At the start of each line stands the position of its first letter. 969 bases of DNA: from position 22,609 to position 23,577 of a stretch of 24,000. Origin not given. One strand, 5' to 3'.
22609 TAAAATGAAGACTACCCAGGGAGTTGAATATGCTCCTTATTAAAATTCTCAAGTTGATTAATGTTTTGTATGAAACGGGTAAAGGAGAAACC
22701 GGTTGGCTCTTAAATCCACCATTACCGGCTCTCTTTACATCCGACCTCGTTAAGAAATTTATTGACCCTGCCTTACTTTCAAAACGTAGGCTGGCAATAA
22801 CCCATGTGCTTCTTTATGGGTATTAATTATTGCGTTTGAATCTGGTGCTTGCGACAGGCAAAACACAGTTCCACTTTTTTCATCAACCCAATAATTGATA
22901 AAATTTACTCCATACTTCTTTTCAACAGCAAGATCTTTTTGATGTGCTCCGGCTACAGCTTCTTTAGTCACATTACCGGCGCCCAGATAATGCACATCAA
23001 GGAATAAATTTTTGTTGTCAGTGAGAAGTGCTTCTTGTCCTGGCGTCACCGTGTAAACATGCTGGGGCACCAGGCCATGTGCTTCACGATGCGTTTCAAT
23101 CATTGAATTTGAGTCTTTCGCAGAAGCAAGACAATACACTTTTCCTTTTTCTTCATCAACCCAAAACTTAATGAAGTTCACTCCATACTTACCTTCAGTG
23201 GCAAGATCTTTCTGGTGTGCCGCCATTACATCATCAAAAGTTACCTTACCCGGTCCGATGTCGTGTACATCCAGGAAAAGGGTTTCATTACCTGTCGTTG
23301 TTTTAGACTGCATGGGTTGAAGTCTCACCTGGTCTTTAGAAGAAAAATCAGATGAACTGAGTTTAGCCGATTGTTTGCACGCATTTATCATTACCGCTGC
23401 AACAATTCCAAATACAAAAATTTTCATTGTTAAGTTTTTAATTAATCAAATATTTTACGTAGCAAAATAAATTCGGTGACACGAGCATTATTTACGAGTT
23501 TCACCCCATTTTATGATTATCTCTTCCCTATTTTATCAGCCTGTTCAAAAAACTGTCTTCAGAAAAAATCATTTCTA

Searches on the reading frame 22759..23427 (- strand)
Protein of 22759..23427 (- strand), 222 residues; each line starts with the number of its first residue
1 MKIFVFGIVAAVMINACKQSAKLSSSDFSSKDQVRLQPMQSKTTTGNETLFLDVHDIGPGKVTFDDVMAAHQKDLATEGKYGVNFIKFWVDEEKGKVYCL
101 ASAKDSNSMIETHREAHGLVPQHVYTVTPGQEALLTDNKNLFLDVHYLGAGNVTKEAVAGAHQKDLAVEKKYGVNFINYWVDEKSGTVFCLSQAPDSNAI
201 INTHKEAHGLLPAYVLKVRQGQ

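Call 54: search_protein_families(library=pfam, proteins=[window:22759-23427:-], max_evalue=0.001)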
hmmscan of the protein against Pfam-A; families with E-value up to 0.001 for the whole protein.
window:22759-23427:- (222 aa): 2 families
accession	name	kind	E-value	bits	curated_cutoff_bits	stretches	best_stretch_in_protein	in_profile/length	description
PF14026.12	SCO4226-like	-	3.3e-42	143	28.5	2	142-218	1-76/76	Nickel responsive protein SCO4226-like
PF11746.14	DUF3303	-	6.9e-08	33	21.2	0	77-112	27-63/92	Domain of unknown function (DUF3303)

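Call 62: search_protein_families(library=ncbifam, proteins=[window:22759-23427:-], max_evalue=0.00001)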
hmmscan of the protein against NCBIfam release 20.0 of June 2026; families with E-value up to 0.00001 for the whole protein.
window:22759-23427:- (222 aa): 1 family
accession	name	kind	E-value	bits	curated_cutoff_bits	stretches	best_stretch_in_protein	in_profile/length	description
NF033706.1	Ni_bind_SCO4226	equivalog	4.3e-33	113.2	125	2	142-207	4-68/82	SCO4226 family nickel-binding protein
